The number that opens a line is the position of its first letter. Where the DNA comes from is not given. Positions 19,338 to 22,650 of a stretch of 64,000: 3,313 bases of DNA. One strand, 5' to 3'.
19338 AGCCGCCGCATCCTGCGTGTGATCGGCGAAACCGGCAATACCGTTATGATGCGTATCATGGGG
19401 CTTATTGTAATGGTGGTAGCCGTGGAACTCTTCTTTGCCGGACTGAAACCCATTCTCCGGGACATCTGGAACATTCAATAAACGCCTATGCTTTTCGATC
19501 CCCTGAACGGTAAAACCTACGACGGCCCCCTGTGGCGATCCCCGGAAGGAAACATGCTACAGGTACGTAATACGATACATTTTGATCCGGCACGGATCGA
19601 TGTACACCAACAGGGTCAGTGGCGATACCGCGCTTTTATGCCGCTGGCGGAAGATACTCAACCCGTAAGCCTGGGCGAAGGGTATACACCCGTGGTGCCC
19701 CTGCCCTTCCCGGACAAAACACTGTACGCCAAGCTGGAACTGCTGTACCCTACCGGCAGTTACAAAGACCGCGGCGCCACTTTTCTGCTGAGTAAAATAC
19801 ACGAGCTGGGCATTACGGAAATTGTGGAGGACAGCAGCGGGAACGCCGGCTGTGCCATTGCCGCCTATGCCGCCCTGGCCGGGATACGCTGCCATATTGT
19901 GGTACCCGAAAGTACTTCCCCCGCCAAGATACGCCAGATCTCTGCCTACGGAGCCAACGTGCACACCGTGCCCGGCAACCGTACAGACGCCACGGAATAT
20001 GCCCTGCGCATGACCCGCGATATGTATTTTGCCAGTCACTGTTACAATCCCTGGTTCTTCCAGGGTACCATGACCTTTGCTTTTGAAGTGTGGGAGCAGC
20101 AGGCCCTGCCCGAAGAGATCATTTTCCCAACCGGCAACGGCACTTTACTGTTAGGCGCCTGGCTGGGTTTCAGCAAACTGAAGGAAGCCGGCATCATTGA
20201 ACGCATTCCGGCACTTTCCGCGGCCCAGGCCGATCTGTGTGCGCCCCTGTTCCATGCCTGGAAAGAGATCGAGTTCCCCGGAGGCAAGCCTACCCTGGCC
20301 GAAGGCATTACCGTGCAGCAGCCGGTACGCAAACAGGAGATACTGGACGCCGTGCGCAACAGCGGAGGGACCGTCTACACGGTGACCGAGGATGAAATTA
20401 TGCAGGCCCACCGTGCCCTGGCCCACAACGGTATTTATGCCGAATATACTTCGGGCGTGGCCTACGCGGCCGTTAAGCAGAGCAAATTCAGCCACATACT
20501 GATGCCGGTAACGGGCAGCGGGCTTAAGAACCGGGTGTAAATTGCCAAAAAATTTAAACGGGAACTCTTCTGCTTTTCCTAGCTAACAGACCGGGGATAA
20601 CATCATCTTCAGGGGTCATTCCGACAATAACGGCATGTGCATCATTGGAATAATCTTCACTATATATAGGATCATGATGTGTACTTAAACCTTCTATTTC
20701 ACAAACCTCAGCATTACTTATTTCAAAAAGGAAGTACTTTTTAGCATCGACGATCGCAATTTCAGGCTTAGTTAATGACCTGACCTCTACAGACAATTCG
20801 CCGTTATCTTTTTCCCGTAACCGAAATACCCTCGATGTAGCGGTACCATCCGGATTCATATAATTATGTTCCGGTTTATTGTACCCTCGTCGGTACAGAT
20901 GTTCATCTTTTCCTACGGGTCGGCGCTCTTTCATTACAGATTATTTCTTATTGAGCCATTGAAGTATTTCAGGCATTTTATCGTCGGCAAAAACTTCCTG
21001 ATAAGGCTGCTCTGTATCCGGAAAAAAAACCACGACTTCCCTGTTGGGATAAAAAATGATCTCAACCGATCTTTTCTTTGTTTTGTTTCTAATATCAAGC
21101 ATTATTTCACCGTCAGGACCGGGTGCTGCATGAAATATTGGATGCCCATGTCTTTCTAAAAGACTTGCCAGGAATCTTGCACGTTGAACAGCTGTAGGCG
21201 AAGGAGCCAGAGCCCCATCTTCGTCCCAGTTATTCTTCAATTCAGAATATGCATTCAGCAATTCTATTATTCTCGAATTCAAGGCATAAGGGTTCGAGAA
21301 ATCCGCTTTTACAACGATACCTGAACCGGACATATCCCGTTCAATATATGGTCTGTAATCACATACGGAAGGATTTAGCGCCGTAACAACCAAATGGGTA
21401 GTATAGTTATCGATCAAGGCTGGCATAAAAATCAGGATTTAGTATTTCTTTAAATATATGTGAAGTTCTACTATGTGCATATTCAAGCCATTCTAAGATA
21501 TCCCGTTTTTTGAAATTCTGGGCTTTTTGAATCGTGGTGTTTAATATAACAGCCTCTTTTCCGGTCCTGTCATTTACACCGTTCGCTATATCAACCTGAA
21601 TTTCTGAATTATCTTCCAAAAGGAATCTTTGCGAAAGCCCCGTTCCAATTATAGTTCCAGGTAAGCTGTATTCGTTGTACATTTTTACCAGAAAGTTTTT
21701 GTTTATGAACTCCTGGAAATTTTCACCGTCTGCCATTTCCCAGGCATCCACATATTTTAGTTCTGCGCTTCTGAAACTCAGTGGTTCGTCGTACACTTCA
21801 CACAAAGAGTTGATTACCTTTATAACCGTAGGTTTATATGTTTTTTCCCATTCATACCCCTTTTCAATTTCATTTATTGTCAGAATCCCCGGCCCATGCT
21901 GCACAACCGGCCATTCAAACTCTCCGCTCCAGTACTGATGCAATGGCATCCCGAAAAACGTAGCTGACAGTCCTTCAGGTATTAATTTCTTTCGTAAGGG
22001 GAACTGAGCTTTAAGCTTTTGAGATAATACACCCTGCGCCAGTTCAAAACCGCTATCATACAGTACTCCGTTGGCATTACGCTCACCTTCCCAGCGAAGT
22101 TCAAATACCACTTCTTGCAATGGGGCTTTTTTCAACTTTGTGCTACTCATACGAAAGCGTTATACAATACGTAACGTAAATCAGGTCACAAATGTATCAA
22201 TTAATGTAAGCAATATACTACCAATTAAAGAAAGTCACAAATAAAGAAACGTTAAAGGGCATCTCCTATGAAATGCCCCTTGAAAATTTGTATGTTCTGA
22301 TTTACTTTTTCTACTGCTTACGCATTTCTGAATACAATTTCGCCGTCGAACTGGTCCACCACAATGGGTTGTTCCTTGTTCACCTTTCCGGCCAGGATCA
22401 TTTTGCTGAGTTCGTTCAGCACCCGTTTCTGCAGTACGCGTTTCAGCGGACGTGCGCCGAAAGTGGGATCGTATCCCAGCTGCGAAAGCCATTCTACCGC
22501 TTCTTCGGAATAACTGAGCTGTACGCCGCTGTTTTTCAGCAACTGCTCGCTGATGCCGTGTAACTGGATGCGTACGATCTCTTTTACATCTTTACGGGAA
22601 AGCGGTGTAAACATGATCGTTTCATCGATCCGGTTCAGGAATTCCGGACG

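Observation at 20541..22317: Compositionally foreign three-gene cassette between thrC-like and clpB: candidate uncharacterised defence or toxin-immunity system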

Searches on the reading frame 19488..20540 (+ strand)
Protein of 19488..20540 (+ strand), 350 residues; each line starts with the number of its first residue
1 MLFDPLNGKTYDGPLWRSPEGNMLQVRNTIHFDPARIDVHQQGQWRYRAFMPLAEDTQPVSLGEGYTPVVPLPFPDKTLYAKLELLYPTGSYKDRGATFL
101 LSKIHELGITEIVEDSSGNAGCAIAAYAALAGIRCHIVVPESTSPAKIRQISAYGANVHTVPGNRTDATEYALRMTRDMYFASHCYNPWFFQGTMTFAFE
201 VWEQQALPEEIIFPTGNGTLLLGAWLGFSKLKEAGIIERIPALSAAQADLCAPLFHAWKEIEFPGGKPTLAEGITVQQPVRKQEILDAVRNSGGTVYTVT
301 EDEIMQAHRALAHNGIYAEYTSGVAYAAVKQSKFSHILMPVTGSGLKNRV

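Call 3: search_protein_families(library=pfam, proteins=[window:19488-20540:+], max_evalue=1)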
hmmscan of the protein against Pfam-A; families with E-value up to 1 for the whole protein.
window:19488-20540:+ (350 aa): 3 families
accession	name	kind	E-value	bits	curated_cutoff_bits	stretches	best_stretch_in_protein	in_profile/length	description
PF00291.31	PALP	-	4e-70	236.9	35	1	60-331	1-280/295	Pyridoxal-phosphate dependent enzyme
PF06540.16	GMAP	-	0.21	12.2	25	1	225-246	32-53/61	Galanin message associated peptide (GMAP)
PF04127.22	DFP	-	0.22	11.8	22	1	113-148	24-61/186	DNA/pantothenate metabolism flavoprotein C-terminal domain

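Call 4: search_protein_families(library=ncbifam, proteins=[window:19488-20540:+], max_evalue=1)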
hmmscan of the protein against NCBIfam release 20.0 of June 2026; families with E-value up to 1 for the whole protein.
window:19488-20540:+ (350 aa): 40 families (the best 25 are shown)
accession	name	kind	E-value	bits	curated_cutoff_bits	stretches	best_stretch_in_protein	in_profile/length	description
NF005035.0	PRK06450.1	equivalog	3.9e-77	259.4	301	1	49-348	43-337/338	threonine synthase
NF006205.0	PRK08329.1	equivalog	2.3e-70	237.3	358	1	21-348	23-346/347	threonine synthase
NF006050.0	PRK08197.1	equivalog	2.1e-62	211.2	303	1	33-333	47-362/406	threonine synthase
NF004170.0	PRK05638.1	equivalog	1.3e-59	201.9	421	1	36-348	38-358/442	threonine synthase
TIGR00260.1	thrC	equivalog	5.1e-35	121.2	167.1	1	45-331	2-309/340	threonine synthase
NF004996.0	PRK06381.1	equivalog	7.3e-32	110.6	266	1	77-332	31-300/319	threonine synthase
TIGR01127.1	ilvA_1Cterm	equivalog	4.6e-27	95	378.75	1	79-335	17-271/380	threonine ammonia-lyase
NF006094.0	PRK08246.1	subfamily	2.3e-25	89.6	331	1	67-333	24-286/310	serine/threonine dehydratase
NF005600.0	PRK07334.1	equivalog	9.5e-22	77.1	496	1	79-313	45-274/408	threonine ammonia-lyase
NF005292.0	PRK06815.1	equivalog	3.2e-21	75.7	371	1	78-332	37-290/320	threonine/serine dehydratase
NF045641.2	BHydaspDhtseBhcB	equivalog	8.6e-21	74.4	550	1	78-332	36-287/312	beta-hydroxyaspartate dehydratase BhcB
NF004771.0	PRK06110.1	equivalog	1.7e-19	70.1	317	1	80-333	39-290/323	threonine dehydratase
NF005680.0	PRK07476.1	equivalog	3.1e-18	65.8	413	1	78-336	39-297/326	hydroxyectoine utilization dehydratase EutB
TIGR03945.1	PLP_SbnA_fam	equivalog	2e-17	63.3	349.95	1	69-164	10-113/304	2,3-diaminopropionate biosynthesis protein SbnA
TIGR01136.1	cysKM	subfamily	2.7e-17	63.1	344.15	1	65-166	6-114/299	cysteine synthase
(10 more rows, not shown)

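Call 27: find_related_loci(query=window:19488-20540:+, collection=genome_contigs, flank=8000)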
Query window:19488-20540:+ (350 aa) in genome_contigs; peptide patterns used: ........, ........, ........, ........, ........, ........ (x = any residue, [..] = any of these).
111 stretches matched a pattern; 20 encode a relative of the query (tblastn E <= 1e-3); 20 distinct loci.
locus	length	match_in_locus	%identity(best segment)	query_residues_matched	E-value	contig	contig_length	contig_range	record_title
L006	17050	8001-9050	95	1-350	0e+0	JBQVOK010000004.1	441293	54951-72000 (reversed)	MAG: Flavobacteriales bacterium isolate Poolcontrole_22 NODE_4_length_441293_cov_6.665477, whole genome shotgun sequence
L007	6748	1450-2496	43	10-349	1e-84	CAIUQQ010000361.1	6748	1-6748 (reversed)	MAG: uncultured Bacteroidetes bacterium isolate Ja1-D2_bin-1996 genome assembly, contig: bin-1996:361/414, whole genome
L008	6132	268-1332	44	4-349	2e-84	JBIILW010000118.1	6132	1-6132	MAG: Bacteroidia bacterium isolate ME2002-05-24pf_3300042563_group1_bin175 Rohwer_bin1048_scaffold_15998_c1, whole genom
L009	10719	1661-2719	45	7-349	2e-84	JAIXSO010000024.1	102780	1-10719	MAG: Bacteroidetes bacterium isolate C8_MAG_00008 pond_C8_MAG_00008_000000000067, whole genome shotgun sequence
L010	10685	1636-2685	45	10-349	9e-84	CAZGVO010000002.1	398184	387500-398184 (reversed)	MAG TPA_asm: uncultured Bifidobacterium sp. isolate binchicken_co328_134 genome assembly, contig: NODE_9_length_398184_c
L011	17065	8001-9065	45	2-347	3e-83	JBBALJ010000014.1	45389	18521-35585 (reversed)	MAG: Bacteroidia bacterium isolate EUL_060 ctg14-EUL_060, whole genome shotgun sequence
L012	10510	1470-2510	43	12-349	5e-83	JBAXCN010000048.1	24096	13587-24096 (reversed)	MAG: Bacteroidota bacterium isolate ELA194 MAG194_48, whole genome shotgun sequence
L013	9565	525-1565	44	12-349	2e-82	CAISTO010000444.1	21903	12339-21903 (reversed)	MAG: uncultured Bacteroidetes bacterium isolate Loclat_bin-04791 genome assembly, contig: bin-04791:444/484, whole genom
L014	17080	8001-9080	44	2-349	2e-82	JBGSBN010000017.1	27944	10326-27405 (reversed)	MAG: Candidatus Methylacidiphilales bacterium isolate NCIPD_CMAR_MAG_16 k141_3459584_length_27944_cov_9.6720, whole geno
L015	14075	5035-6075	42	12-349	2e-81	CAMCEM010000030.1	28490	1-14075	MAG: Chitinophaga pinensis isolate MiE-14oct19-140 genome assembly, contig: MiE-14oct19-C1904, whole genome shotgun sequ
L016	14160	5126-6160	44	14-349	2e-81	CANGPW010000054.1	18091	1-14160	MAG: Bacteroidetes bacterium isolate RE-14apr17-15 genome assembly, contig: RE-14apr17-C3255, whole genome shotgun seque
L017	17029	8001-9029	39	15-348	5e-80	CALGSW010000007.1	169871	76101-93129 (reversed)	MAG TPA_asm: uncultured Bacteroidetes bacterium isolate SRR3330203_bin.140_CONCOCT_v1.1_MAG genome assembly, contig: ERZ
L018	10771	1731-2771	43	12-349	4e-80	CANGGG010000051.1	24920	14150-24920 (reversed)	MAG: Bacteroidetes bacterium isolate Jr-23apr18-60 genome assembly, contig: Jr-23apr18-C962, whole genome shotgun sequen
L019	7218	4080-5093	44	18-348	1e-79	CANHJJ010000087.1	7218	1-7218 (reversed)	MAG: Bacteroidetes bacterium isolate RE-23may17-51 genome assembly, contig: RE-23may17-C59762, whole genome shotgun sequ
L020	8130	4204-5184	45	16-348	2e-79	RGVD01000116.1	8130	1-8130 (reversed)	MAG: Bacteroidetes bacterium isolate WB9_2_304 contig_100_115, whole genome shotgun sequence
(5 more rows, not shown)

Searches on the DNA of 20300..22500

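Call 99: search_rna_families(source=window, start=20300, end=22500, threshold=evalue, max_evalue=1)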
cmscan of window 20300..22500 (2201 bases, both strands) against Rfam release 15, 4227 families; matches with E-value up to 1: 1.
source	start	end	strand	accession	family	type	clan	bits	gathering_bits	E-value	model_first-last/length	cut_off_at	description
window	21419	21506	-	RF01824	RUF20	Gene;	-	16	60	0.55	1-425/425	no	RNA of unknown function 20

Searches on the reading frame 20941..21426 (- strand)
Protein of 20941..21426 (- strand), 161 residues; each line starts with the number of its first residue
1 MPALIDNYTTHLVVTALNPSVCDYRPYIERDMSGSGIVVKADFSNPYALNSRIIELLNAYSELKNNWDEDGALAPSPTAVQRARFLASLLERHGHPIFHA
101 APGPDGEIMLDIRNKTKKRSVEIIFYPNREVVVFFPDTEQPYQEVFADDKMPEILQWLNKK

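Call 3: search_protein_families(library=pfam, proteins=[window:20941-21426:-], max_evalue=1)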
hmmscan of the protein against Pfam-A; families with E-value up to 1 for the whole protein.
window:20941-21426:- (161 aa): 0 families

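Call 4: search_protein_families(library=ncbifam, proteins=[window:20941-21426:-], max_evalue=1)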
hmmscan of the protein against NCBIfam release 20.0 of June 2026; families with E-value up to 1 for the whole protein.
window:20941-21426:- (161 aa): 0 families

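Call 5: search_protein_families(library=padloc, proteins=[window:20941-21426:-], max_evalue=1)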
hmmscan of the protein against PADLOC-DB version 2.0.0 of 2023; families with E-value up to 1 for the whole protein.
window:20941-21426:- (161 aa): 2 families
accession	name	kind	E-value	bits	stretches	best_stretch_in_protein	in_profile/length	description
PDLC04575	PDC-M32A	-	0.0018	15.4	1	45-131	254-336/375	-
PDLC04576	PDC-M32A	-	0.0027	14.5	1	51-158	259-366/375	-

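Call 14: find_homologous_proteins(query=window:20941-21426:-, max_evalue=0.001)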
Query window:20941-21426:- (161 aa): 45 proteins with E <= 0.001 among 80 candidates.
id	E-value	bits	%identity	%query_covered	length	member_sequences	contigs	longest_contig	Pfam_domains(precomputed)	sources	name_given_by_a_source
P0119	3.5e-104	364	100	100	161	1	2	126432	-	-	-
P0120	6.6e-69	249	69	100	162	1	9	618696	-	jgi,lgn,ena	-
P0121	4.7e-44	168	47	100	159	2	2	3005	-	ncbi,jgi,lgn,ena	jgi:hypothetical protein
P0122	3.6e-43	165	50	100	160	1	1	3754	-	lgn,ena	-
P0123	5.6e-43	165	52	100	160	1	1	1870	-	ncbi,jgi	jgi:hypothetical protein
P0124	1.5e-42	163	49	100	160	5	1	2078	-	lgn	-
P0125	1.7e-42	163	52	100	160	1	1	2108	-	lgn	-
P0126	7.1e-42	161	51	100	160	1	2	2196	-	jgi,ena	-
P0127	1.0e-41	160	53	100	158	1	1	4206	-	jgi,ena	-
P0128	1.4e-41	160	48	100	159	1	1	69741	-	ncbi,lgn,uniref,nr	ncbi:hypothetical protein [Cytophaga aurantiaca]|uniref:hypothetical protein n=1 Tax=Cytophaga auran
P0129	1.6e-41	160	51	100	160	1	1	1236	-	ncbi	-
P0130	2.6e-41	159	47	100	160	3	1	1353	-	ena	-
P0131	4.9e-41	158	51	100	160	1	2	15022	-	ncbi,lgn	-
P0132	1.9e-40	156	48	100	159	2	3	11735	-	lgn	-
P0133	2.9e-40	156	49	99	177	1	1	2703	-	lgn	-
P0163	7.1e-27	112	43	99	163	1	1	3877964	-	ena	-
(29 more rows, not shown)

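Call 23: search_protein_families(library=padloc, alignment_id=A4, max_evalue=0.1)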
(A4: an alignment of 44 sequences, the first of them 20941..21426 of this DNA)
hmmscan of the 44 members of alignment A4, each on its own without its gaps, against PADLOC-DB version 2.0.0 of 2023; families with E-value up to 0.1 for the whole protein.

A. member 1, window:20941-21426:- (161 aa): 2 families
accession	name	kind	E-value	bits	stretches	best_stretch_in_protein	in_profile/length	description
PDLC04575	PDC-M32A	-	0.0018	15.4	1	45-131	254-336/375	-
PDLC04576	PDC-M32A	-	0.0027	14.5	1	51-158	259-366/375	-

B. families by the number of members that match (of 44 scanned): 5 families
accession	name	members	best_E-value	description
PDLC04575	PDC-M32A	37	4.2e-06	-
PDLC04576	PDC-M32A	18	8.7e-05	-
PDLC04574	PDC-M32A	2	0.013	-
PDLC00456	JetA1|JetA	1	0.018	DUF5716 domain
PDLC00858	E2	1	0.032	E2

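Call 41: search_protein_representatives(alignment_id=A4)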
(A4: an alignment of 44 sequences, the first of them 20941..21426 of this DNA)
Query: 44 sequences, 159 profile positions. Proteins with E-value up to 0.001 (for the whole library): 401; up to 1e-10: 218; up to 1e-30: 77. The best 150 are listed.
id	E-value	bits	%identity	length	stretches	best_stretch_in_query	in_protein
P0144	1.7e-62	226.2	-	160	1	1-159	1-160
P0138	3.9e-59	215.2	-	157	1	1-159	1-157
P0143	1.4e-57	210.2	-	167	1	1-158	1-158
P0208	4.7e-57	208.5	-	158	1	1-157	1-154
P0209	2.7e-55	202.8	-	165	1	1-159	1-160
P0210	4.8e-54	198.7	-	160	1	1-158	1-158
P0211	5.0e-54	198.6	-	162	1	1-158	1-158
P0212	6.3e-54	198.3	-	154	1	1-157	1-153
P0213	2.6e-53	196.3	-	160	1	1-158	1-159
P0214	2.3e-52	193.2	-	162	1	1-157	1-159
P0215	3.7e-51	189.3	-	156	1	1-158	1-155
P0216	6.5e-51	188.5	-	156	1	1-159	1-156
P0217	9.2e-50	184.8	-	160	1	1-158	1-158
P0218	1.7e-49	184.0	-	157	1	1-158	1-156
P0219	2.2e-49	183.6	-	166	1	31-159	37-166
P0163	1.1e-46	174.8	-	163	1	1-158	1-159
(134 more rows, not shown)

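Call 57: find_encoding_contigs(protein=P0120, flank=10000, max_places=3)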
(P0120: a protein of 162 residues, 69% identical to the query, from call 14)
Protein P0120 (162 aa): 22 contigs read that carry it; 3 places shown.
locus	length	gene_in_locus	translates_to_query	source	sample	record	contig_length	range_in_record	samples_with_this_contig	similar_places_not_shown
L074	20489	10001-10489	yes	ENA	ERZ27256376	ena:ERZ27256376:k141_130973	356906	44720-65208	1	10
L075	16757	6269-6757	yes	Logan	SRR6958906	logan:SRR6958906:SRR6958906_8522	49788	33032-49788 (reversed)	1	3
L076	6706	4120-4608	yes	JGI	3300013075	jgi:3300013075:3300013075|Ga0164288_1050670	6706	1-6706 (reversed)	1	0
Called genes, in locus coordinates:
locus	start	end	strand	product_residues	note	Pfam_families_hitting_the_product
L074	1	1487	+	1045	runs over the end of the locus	PF18911:PKD_4, PF00801:PKD, PF08329:ChitinaseA_N (faint), PF18911:PKD_4, PF00801:PKD, PF18911:PKD_4, PF13585:CHU_C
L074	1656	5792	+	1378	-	PF00801:PKD, PF18911:PKD_4, PF18911:PKD_4, PF18911:PKD_4, PF00801:PKD, PF18911:PKD_4, PF18911:PKD_4, PF13585:CHU_C, +6 more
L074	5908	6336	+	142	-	PF09912:DUF2141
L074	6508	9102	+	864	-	PF02861:Clp_N, PF13191:AAA_16 (weak), PF00004:AAA, PF17871:AAA_lid_9, PF07724:AAA_2, PF00004:AAA, PF07728:AAA_5, PF10431:ClpB_D2-small, +9 more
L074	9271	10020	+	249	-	-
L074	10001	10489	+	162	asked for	-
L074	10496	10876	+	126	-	-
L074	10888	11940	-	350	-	PF00291:PALP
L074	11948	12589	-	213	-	PF01914:MarC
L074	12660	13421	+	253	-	PF00535:Glycos_transf_2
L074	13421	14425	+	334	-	PF01075:Glyco_transf_9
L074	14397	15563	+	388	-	PF22660:RS_preATP-grasp-like, PF02222:ATP-grasp, PF02786:CPSase_L_D2, PF07478:Dala_Dala_lig_C, PF02655:ATP-grasp_3 (faint), PF21244:PurT_C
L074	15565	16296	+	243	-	PF00849:PseudoU_synth_2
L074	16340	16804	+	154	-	PF22381:Staph_reg_Sar_Rot (weak), PF12802:MarR_2, PF01047:MarR, PF13412:HTH_24 (weak), PF13463:HTH_27 (weak)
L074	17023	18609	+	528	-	PF10079:Rossmann-like_BshC, PF24850:CC_BshC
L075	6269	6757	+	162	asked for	-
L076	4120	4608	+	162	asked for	-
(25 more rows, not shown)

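Call 59: find_encoding_contigs(protein=P0163, flank=10000, max_places=2)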
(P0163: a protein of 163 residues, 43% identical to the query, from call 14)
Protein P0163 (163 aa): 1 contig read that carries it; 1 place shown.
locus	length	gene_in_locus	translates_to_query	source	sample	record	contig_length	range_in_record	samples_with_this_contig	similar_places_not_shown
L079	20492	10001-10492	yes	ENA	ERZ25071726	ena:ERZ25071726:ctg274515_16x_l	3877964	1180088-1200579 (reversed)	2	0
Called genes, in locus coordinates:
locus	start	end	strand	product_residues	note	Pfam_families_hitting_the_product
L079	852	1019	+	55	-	-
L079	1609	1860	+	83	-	PF12732:YtxH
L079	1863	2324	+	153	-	-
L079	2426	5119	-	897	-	PF03030:H_PPase, PF00691:OmpA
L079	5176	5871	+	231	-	PF13489:Methyltransf_23 (weak), PF08241:Methyltransf_11 (weak), PF08242:Methyltransf_12 (weak), PF13649:Methyltransf_25 (weak)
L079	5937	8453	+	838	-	PF02585:PIG-L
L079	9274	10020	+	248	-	-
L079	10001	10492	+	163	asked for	-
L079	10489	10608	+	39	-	-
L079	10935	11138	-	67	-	-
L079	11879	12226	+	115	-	PF01850:PIN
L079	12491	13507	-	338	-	PF00356:LacI, PF00532:Peripla_BP_1, PF13407:Peripla_BP_4, PF13377:Peripla_BP_3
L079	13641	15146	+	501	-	PF01232:Mannitol_dh, PF08125:Mannitol_dh_C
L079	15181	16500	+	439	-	PF07690:MFS_1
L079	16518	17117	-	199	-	-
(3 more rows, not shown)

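Call 68: search_protein_families(library=pfam, alignment_id=A4, max_evalue=10)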
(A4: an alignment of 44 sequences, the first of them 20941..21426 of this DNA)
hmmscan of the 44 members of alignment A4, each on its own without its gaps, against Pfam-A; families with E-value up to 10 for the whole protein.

A. member 1, window:20941-21426:- (161 aa): 0 families

B. families by the number of members that match (of 44 scanned): 8 families
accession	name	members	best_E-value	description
PF04716.19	ETC_C1_NDUFA5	1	0.0063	ETC complex I subunit conserved region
PF14209.11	DUF4321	1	0.042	Domain of unknown function (DUF4321)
PF17642.6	TssD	1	0.066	Hemolysin coregulated protein Hcp (TssD)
PF07830.18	PP2C_C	1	0.083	Protein serine/threonine phosphatase 2C, C-terminal domain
PF08326.17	ACC_central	1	0.18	Acetyl-CoA carboxylase, central region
PF13964.12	Kelch_6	1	0.21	Kelch motif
PF18869.6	HEPN_RnaseLS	1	0.24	RnaseLS-like HEPN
PF09861.14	Lar_N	1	0.26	Lactate racemase N-terminal domain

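Call 86: find_related_loci(query=A4, collection=viral_contigs, flank=6000)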
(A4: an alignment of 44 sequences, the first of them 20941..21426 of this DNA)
Query A4 (161 aa) in viral_contigs; peptide patterns used: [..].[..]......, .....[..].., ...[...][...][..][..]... (x = any residue, [..] = any of these).
56 stretches matched a pattern, but none encodes a relative of the query by tblastn (E <= 1e-3).

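Call 109: search_solved_structures(query=A4, max_evalue=10, show_alignments=2)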
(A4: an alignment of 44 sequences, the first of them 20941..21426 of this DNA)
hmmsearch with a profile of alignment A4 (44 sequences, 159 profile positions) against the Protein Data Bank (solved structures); distinct sequences matched with E-value up to 10: 0.
